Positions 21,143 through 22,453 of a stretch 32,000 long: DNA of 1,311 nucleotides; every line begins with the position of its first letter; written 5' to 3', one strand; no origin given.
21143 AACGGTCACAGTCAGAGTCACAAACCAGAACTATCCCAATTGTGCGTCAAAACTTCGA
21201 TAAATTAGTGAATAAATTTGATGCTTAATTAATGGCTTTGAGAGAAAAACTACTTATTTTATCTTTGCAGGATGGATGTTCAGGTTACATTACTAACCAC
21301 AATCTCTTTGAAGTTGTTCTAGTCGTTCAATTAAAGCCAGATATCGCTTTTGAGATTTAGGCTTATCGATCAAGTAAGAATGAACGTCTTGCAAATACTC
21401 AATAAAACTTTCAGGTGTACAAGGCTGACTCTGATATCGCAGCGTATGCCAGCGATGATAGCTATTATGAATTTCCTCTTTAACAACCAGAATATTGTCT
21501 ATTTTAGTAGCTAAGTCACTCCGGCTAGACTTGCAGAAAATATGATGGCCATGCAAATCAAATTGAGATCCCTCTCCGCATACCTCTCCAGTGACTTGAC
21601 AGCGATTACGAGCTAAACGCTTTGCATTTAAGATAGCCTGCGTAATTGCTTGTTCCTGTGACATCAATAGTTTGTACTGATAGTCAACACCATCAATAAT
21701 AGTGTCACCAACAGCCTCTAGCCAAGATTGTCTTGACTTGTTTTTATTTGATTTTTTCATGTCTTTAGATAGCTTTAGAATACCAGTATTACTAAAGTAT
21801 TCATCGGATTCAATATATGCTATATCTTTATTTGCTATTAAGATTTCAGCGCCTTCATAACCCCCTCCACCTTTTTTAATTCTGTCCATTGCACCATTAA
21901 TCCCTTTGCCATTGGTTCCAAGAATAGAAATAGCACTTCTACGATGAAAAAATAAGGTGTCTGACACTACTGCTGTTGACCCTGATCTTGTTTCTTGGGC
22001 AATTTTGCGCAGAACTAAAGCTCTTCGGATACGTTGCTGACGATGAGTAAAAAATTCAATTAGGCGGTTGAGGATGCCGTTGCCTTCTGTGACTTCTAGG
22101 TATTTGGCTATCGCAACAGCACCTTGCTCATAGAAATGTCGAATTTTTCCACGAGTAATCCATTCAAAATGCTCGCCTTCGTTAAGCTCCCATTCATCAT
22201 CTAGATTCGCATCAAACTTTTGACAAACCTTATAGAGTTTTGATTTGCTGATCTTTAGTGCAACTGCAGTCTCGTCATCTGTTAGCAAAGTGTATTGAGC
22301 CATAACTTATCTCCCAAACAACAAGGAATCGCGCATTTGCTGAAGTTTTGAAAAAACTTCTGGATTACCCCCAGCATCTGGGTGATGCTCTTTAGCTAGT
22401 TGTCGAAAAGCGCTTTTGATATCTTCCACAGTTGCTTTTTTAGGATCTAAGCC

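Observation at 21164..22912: AT-rich, HIP1-free two-gene cassette (C-terminal J-domain protein + HTH/HNH nuclease protein) wedged between gcvT and a response regulator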

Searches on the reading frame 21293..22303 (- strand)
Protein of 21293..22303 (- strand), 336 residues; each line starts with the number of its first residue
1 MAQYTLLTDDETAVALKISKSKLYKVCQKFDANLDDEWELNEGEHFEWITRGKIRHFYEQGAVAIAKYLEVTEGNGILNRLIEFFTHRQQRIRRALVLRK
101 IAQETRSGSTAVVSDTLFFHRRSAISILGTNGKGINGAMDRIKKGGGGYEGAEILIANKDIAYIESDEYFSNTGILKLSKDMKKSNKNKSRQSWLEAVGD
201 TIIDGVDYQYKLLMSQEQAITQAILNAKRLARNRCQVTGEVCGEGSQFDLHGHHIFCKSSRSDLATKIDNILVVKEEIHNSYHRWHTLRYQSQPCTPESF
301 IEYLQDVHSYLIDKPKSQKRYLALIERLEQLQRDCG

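Call 4: search_protein_families(library=pfam, proteins=[window:21293-22303:-], max_evalue=1)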
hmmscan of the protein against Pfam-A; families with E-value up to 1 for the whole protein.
window:21293-22303:- (336 aa): 1 family
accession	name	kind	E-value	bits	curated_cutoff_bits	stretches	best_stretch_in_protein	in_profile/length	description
PF12728.13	HTH_17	-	0.1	13.3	27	0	6-28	1-23/51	Helix-turn-helix domain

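Call 5: search_protein_families(library=padloc, proteins=[window:21293-22303:-], max_evalue=1)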
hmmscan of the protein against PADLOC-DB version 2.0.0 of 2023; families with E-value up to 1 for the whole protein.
window:21293-22303:- (336 aa): 1 family
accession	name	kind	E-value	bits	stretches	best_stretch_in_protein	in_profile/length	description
PDLC02553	PglZ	-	0.0016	14.7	1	208-285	649-723/868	PglZ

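Call 6: search_protein_families(library=phrogs, proteins=[window:21293-22303:-], max_evalue=1)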
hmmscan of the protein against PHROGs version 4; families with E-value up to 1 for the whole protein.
window:21293-22303:- (336 aa): 3 families
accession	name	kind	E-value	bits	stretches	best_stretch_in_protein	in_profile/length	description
phrog_3491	-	unknown function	0.029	15.6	1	36-67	33-63/85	-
phrog_144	-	DNA, RNA and nucleotide metabolism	0.13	12.9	1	231-308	83-154/175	HNH endonuclease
phrog_33739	-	unknown function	0.15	13.3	1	177-207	38-68/69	-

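Call 7: search_protein_families(library=ncbifam, proteins=[window:21293-22303:-], max_evalue=1)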
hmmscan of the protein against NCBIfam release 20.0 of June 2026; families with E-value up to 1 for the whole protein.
window:21293-22303:- (336 aa): 0 families

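Call 8: find_homologous_proteins(query=window:21293-22303:-)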
Query window:21293-22303:- (336 aa): 13 proteins with E <= 0.001 among 1804 candidates.
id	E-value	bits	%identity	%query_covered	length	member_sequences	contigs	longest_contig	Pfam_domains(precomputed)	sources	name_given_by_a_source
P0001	3.2e-223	758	100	100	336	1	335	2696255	-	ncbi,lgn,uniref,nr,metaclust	ncbi:hypothetical protein [Synechococcus elongatus]|uniref:HNH nuclease domain-containing protein n=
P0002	2.0e-180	617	79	100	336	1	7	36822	-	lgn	-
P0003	8.1e-158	543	71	99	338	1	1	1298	-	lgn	-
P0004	9.4e-158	543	71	100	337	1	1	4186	-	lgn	-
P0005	3.7e-139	482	64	99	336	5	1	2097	-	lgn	-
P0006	4.2e-135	468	63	100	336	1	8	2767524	-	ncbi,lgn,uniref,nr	ncbi:hypothetical protein [Synechococcus elongatus]|uniref:hypothetical protein n=1 Tax=Synechococcu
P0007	1.0e-67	247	41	98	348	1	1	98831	-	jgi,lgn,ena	jgi:hypothetical protein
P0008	3.4e-62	229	40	97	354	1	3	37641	-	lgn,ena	-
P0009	2.5e-57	213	39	98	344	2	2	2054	-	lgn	-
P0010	9.7e-57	211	40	96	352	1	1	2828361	-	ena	-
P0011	3.1e-56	209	37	99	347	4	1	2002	-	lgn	-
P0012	1.2e-55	207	40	97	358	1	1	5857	-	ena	-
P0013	1.2e-33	135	29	90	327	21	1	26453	-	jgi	jgi:hypothetical protein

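Call 10: find_encoding_contigs(protein=P0002, flank=8000, max_places=3)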
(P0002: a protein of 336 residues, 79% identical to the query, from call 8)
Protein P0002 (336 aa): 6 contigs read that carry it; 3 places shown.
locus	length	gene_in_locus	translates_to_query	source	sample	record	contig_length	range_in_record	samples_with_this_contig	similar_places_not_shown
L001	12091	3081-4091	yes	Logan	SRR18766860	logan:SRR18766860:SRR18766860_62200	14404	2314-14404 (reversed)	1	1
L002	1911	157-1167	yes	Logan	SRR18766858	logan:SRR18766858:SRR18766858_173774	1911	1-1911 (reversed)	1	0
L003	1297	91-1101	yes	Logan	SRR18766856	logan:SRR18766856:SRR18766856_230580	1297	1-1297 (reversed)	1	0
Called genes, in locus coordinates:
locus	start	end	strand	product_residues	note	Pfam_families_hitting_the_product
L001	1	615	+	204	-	?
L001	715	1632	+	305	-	PF01513:NAD_kinase, PF20143:NAD_kinase_C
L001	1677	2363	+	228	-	PF00072:Response_reg, PF00486:Trans_reg_C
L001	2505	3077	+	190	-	PF00226:DnaJ (weak)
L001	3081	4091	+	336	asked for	-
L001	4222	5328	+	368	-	PF01571:GCV_T, PF08669:GCV_T_C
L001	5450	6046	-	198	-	PF08534:Redoxin, PF00578:AhpC-TSA, PF10417:1-cysPrx_C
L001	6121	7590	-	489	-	PF00282:Pyridoxal_deC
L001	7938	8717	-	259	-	-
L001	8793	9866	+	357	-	PF03033:Glyco_transf_28, PF13579:Glyco_trans_4_4 (weak), PF04101:Glyco_tran_28_C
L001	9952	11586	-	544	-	PF00118:Cpn60_TCP1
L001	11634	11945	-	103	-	PF00166:Cpn10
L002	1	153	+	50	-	?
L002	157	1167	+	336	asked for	-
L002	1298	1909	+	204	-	?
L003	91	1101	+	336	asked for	-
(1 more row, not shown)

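Call 11: find_encoding_contigs(protein=P0006, flank=8000, max_places=3)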
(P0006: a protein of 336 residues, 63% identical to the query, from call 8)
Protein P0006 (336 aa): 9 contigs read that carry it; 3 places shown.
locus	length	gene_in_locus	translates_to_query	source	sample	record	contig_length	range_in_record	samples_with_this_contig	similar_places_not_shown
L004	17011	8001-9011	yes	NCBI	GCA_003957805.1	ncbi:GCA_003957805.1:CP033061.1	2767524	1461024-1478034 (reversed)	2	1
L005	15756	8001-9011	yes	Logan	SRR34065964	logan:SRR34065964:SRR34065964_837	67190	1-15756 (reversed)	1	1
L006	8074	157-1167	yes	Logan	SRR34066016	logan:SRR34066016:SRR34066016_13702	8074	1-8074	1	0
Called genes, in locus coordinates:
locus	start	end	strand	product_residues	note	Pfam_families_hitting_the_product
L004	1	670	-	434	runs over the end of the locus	PF00120:Gln-synt_C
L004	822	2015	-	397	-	PF00923:TAL_FSA, PF13499:EF-hand_7 (faint), PF00036:EF-hand_1 (faint), PF13405:EF-hand_6 (faint), PF13202:EF-hand_5 (faint)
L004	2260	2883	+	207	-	PF01330:RuvA_N, PF14520:HHH_5, PF07499:RuvA_C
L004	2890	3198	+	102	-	PF00312:Ribosomal_S15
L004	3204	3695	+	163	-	PF11947:DUF3464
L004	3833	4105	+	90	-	-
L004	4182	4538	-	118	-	-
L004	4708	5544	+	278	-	PF00809:Pterin_bind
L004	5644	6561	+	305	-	PF01513:NAD_kinase, PF20143:NAD_kinase_C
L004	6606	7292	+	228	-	PF00072:Response_reg, PF00486:Trans_reg_C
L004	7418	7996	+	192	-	PF00226:DnaJ (weak)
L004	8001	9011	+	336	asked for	-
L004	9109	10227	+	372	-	PF01571:GCV_T, PF08669:GCV_T_C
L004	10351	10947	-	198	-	PF08534:Redoxin, PF00578:AhpC-TSA, PF10417:1-cysPrx_C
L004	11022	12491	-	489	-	PF00282:Pyridoxal_deC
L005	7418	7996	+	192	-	PF00226:DnaJ (weak)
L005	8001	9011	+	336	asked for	-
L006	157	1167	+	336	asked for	-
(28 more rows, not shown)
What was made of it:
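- The chromosomal site is fixed in S. elongatus lineages (calls 10, 11).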

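Call 12: find_encoding_contigs(protein=P0007, flank=8000, max_places=3)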
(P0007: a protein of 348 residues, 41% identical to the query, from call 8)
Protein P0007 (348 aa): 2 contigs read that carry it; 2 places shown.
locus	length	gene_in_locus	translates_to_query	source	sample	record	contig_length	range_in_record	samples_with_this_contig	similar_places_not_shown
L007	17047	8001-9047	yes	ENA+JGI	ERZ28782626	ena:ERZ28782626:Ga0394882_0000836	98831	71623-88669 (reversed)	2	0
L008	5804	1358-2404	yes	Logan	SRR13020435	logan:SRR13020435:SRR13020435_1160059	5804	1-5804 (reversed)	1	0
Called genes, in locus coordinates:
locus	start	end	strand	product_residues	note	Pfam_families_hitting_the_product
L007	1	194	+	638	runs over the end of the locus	PF05226:CHASE2, PF00211:Guanylate_cyc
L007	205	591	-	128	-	PF00072:Response_reg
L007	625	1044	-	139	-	PF00072:Response_reg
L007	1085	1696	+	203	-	PF13532:2OG-FeII_Oxy_2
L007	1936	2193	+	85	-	-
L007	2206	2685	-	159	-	PF13548:DUF4126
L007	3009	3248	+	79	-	-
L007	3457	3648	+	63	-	-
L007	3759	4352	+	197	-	-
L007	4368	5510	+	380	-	PF01734:Patatin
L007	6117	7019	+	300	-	PF14261:DUF4351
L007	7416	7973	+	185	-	PF00226:DnaJ (weak)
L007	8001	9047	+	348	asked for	-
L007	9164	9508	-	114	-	-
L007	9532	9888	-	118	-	PF15643:Tox-PL-2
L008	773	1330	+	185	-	PF00226:DnaJ (weak)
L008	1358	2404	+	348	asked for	-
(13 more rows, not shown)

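Call 13: find_encoding_contigs(protein=P0008, flank=8000, max_places=2)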
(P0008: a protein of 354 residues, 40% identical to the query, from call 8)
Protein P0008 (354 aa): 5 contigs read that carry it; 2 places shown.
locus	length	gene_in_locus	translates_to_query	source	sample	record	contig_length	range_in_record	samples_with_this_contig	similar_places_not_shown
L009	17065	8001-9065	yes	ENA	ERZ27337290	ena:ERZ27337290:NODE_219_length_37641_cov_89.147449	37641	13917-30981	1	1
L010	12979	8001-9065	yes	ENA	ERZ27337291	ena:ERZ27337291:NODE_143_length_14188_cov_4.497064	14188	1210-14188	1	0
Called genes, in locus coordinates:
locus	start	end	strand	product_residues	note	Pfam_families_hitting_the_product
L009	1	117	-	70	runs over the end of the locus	-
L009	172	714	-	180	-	-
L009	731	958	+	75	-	-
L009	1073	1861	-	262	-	PF04480:DUF559 (weak)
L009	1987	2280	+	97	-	-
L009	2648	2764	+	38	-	-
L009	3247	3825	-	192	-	PF00565:SNase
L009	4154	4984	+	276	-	-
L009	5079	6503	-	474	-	-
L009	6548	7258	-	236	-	PF00355:Rieske (weak)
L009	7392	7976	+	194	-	PF00226:DnaJ (faint)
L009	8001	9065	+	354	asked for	-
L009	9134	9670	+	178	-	PF13384:HTH_23 (faint)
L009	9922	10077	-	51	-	-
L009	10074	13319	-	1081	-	PF12965:DUF3854, PF13362:Toprim_3 (faint)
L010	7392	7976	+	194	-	PF00226:DnaJ (faint)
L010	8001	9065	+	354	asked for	-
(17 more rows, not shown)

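Call 14: find_encoding_contigs(protein=P0010, flank=8000, max_places=2)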
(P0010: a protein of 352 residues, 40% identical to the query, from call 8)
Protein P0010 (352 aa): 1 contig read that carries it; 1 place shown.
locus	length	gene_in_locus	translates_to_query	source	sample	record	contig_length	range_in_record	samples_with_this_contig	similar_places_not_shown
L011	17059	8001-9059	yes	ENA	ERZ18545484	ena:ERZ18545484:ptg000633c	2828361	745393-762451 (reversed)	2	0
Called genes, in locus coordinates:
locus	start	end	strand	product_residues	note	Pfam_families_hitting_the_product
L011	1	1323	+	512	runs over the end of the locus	PF02696:SelO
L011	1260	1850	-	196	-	PF09835:DUF2062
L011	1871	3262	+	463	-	PF10396:TrmE_N, PF12631:MnmE_helical, PF01926:MMR_HSR1, PF02421:FeoB_N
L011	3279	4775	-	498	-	PF02934:GatB_N, PF02637:GatB_Yqey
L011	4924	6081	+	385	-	PF00890:FAD_binding_2 (faint), PF01266:DAO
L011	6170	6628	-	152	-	PF00334:NDK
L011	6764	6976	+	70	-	PF01555:N6_N4_Mtase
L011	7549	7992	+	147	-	PF00226:DnaJ (weak)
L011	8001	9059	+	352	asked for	-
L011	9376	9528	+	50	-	-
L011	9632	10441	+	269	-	PF22745:Nlig-Ia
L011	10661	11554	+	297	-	PF00140:Sigma70_r1_2, PF04542:Sigma70_r2, PF04539:Sigma70_r3, PF04545:Sigma70_r4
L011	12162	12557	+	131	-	-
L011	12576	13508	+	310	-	PF21810:DUF6880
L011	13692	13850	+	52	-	-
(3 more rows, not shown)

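Call 15: find_encoding_contigs(protein=P0013, flank=8000, max_places=2)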
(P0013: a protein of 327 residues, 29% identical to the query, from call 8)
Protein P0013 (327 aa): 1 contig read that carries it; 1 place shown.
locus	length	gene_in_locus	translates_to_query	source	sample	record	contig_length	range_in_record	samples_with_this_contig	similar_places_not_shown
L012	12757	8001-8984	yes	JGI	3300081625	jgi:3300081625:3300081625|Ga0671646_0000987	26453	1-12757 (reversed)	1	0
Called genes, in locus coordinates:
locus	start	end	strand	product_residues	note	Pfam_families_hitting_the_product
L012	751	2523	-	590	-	PF05272:VapE-like_dom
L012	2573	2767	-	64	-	-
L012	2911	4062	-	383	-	PF00589:Phage_integrase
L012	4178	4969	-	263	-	PF00977:His_biosynth, PF01207:Dus (faint)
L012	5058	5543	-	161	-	PF00355:Rieske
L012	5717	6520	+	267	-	PF11103:DUF2887, PF27070:HTH_Rpn_C (faint)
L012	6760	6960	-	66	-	PF21826:DUF6887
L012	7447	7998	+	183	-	PF00226:DnaJ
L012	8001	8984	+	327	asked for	-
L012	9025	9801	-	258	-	PF10071:DUF2310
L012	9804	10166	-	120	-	-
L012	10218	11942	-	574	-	PF00449:Urease_alpha, PF07969:Amidohydro_3 (faint), PF01979:Amidohydro_1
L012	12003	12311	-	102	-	PF00699:Urease_beta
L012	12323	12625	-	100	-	PF00547:Urease_gamma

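Call 23: search_solved_structures(query=A1, max_evalue=10, show_alignments=3)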
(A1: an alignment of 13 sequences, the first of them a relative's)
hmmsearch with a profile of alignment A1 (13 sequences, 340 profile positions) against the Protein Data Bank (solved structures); distinct sequences matched with E-value up to 10: 7.
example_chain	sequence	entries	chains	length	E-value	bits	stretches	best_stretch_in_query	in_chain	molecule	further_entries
7k58_K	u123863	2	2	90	0.15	14.3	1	21-69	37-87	Dynein light chain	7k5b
6zyw_J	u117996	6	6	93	0.16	14.1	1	24-69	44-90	Dynein light chain | Dynein light chain LC8_2a (LC8E)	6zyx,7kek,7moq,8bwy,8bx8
5nbc_A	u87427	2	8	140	0.39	12.9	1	35-88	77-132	Ferric uptake regulation protein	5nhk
9tqb_F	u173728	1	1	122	0.4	12.9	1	294-338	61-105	SNAPIN protein homolog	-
9isw_A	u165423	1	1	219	0.53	12.5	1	76-137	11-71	Transcriptional regulator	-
3ty3_A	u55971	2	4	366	0.87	11.8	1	111-172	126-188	Probable homoisocitrate dehydrogenase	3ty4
6jn2_A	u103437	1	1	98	1.1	11.4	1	255-331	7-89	Protein AF-10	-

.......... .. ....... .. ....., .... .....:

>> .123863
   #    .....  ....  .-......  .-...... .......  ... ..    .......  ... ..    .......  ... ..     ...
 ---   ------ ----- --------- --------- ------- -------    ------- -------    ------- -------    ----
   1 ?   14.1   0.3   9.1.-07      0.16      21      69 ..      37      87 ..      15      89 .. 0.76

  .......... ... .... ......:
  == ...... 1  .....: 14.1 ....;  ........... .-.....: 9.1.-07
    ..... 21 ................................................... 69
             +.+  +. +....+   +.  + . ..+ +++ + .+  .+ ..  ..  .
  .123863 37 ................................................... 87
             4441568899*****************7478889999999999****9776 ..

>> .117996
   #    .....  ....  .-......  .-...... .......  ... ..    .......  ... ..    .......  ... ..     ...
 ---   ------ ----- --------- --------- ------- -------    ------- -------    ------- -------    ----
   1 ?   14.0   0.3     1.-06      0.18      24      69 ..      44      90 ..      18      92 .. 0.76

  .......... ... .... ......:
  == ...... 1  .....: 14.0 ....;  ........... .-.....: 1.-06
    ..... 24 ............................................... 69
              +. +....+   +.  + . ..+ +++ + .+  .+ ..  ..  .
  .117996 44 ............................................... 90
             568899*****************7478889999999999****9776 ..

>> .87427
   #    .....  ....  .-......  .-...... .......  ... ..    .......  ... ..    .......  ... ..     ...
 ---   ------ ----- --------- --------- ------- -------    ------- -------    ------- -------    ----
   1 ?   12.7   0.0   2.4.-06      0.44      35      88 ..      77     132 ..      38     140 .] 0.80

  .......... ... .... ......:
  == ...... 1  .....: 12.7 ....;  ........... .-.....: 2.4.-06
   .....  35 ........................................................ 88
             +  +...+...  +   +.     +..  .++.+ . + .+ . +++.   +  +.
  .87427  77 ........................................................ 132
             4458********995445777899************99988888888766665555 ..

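Call 32: predict_structure(alignment_id=A1)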
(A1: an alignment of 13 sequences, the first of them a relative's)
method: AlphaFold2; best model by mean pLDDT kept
length: 336 residues; sequences in the alignment: 13
mean_pLDDT: 89.1   pTM: 0.69
mean pLDDT of the five models: 89.1, 88.2, 87.4, 87.1, 86.9
residues with pLDDT >= 90: 223; 70-90: 96; 50-70: 10; < 50: 7
segments of 3 or more residues with pLDDT < 50: 1-3, 148-151
pLDDT, mean of each block of 10 residues (from residue 1): 69 92 91 73 87 87 92 87 90 93 88 91 95 90 64 78 92 96 92 96 95 89 94 93 84 92 91 95 94 93 93 88 95 90
secondary structure, 60 per line:
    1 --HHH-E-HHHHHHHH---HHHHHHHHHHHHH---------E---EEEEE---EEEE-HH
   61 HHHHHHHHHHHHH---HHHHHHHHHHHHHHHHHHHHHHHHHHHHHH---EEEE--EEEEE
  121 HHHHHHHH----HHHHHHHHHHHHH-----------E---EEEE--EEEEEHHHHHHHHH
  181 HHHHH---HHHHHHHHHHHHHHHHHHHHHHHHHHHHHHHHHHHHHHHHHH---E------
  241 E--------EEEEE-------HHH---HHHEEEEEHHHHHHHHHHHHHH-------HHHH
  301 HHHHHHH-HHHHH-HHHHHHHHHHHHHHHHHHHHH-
elements in order: H9-16 H20-32 E46-50 E54-57 H59-73 H77-106 E110-113 E116-120 H121-128 H133-145 E161-164 E167-171 H172-185 H189-230 E250-254 E271-275 H276-289 H297-307 H309-313 H315-335
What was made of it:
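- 21293..22303 (-): HTH-HNH nuclease gene (Synpcc7942_2307, ABB58337.1; 336 aa). Full-length AlphaFold2 model with pLDDT 89 (call 32).
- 21740..21982 (-): Most variable middle region (aa 108-188; beta-hairpin/helix units), followed by a long helix (aa 189-232, nt 21608-21739). Secondary structure of the model (call 32).
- The model has a long helix that suggests oligomerisation (call 32).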

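Call 35: search_protein_representatives(alignment_id=A1)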
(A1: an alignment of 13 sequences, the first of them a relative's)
Query: 13 sequences, 340 profile positions. Proteins with E-value up to 0.001 (for the whole library): 445; up to 1e-10: 154; up to 1e-30: 82. The best 150 are listed.
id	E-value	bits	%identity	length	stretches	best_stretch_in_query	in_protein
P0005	5.5e-153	525.3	-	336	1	1-334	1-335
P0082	1.7e-125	435.0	-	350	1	3-335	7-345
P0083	9.8e-123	425.9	-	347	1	5-339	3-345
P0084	4.8e-116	403.9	-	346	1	5-337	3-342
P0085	1.4e-108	379.4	-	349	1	4-334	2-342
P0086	8.4e-88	311.0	-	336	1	4-309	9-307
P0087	4.4e-87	308.7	-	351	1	9-334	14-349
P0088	1.3e-85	303.9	-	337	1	5-333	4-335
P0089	6.3e-84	298.3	-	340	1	4-335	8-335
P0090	8.7e-80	284.7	-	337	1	6-308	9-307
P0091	1.2e-79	284.3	-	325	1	4-304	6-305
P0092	6.3e-78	278.6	-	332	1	42-338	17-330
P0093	8.7e-75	268.2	-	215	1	3-211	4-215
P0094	6.1e-74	265.5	-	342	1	1-331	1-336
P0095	1.4e-72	261.0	-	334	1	4-310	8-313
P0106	1.4e-61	224.8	-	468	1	9-331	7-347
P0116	2.9e-54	200.8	-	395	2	168-327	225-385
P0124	4.6e-47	177.1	-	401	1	5-308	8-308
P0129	6.4e-43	163.5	-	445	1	7-335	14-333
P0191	1.1e-20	90.4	-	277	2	189-333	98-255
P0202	5.3e-18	81.5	-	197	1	228-298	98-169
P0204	1.5e-17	80.0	-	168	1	4-62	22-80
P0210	1.1e-14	70.7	-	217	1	226-331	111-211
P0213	1.9e-14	69.9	-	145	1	29-105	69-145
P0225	1.0e-11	60.9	-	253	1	3-100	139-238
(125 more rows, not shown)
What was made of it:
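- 21293..22303 (-): Family of 445 clusters at E <= 1e-3 and 82 at E <= 1e-30 (call 35).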

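Call 37: fold_search(model_id=the predicted structure, library=pdb)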
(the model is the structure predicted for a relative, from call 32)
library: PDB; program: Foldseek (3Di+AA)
matches with E <= 10: 303; with E <= 0.001: 0
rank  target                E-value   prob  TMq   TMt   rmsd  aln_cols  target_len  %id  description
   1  4pd3_B                2.3e-01  0.10  0.12  0.05  20.5       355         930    9  Crystal Structure of Rigor-Like Human Nonmuscle Myosin-2B (released 2014-11-12)
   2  9q97_M                2.8e-01  0.09  0.14  0.12  30.8       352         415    9  CryoEM structure of bacterial transcription intermediate complex mediated by activator PspF containing nifH promoter D (released 2025-03-26)
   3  4hat_C                3.1e-01  0.08  0.12  0.05  18.9       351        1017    8  Crystal structure of CRM1 inhibitor Leptomycin B in complex with CRM1-Ran-RanBP1 (released 2013-01-09)
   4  5h7c_C                4.2e-01  0.09  0.14  0.13  16.2       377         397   10  Crystal structure of a repeat protein with two Protein A-DHR14 repeat modules (released 2017-06-28)
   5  3wyf_F                4.9e-01  0.08  0.13  0.05  19.5       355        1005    7  Crystal structure of Xpo1p-Yrb2p-Gsp1p-GTP complex (released 2014-11-12)
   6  4hb0_C                5.7e-01  0.08  0.13  0.05  19.5       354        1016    8  Crystal structure of CRM1 inhibitor Leptomycin B in complex with CRM1(K541Q,K542Q,R543S,K545Q,K548Q,K579Q)-Ran-RanBP1 (released 2013-01-09)
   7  2pft                  5.7e-01  0.07  0.13  0.09  21.7       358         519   10  The Crystal Structure of Mouse Exo70 Reveals Unique Features of the Mammalian Exocyst (released 2007-05-22)
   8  4hay_C                6.6e-01  0.07  0.13  0.05  19.5       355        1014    8  Crystal structure of CRM1 inhibitor Leptomycin B in complex with CRM1(K548E,K579Q)-Ran-RanBP1 (released 2013-01-09)
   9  4gmx_C                6.6e-01  0.06  0.12  0.05  19.3       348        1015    8  Crystal structure of KPT185 in complex with CRM1-Ran-RanBP1 (released 2012-10-17)
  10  4haz_C                6.6e-01  0.06  0.12  0.05  18.9       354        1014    9  Crystal structure of CRM1 inhibitor Leptomycin B in complex with CRM1(R543S,K548E,K579Q)-Ran-RanBP1 (released 2013-01-09)
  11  6w2r_B                7.7e-01  0.06  0.11  0.15  19.9       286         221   12  Junction 19, DHR54-DHR79 (released 2020-04-15)
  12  4hb4_C                7.7e-01  0.06  0.13  0.05  19.6       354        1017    7  Crystal structure of CRM1 inhibitor Leptomycin B in complex with CRM1(537DLTVK541/GLCEQ)-Ran-RanBP1 (released 2013-01-09)
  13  6ama_P                8.6e-01  0.77  0.12  0.58   5.6        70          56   14  Structure of S. coelicolor/S. venezuelae BldC-smeA-ssfA complex to 3.09 Angstrom (released 2018-03-28)
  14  8wqb_B                8.6e-01  0.06  0.13  0.07  18.6       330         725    9  Cryo-EM structure of CUL2-RBX1-ELOB-ELOC-FEM1B bound with the C-degron of CCDC89 (conformation 2) (released 2024-04-03)
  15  5ysu_C                9.0e-01  0.06  0.13  0.05  19.6       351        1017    7  Plumbagin in complex with CRM1-RanM189D-RanBP1 (released 2018-11-21)
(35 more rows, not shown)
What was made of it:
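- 22079..22303 (-): N-terminal MerR/excisionase-like winged-helix domain (aa 1-75). It is the most conserved part of the protein and contains the invariant DEWEL.EGEHF motif. Foldseek local hits to BldC, RacA, Tn916 Xis, SoxR and BmrR (probability 0.38-0.77, E about 1) (call 37).
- On MerR/excisionase-type winged helix (Pfam HTH_17): Foldseek gives local hits to BldC, RacA, Tn916 Xis and SoxR at probability 0.38-0.77, but E is about 1 (call 37).
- Tried and rejected: Against the PDB it was dominated by long-helix artefacts (call 37).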
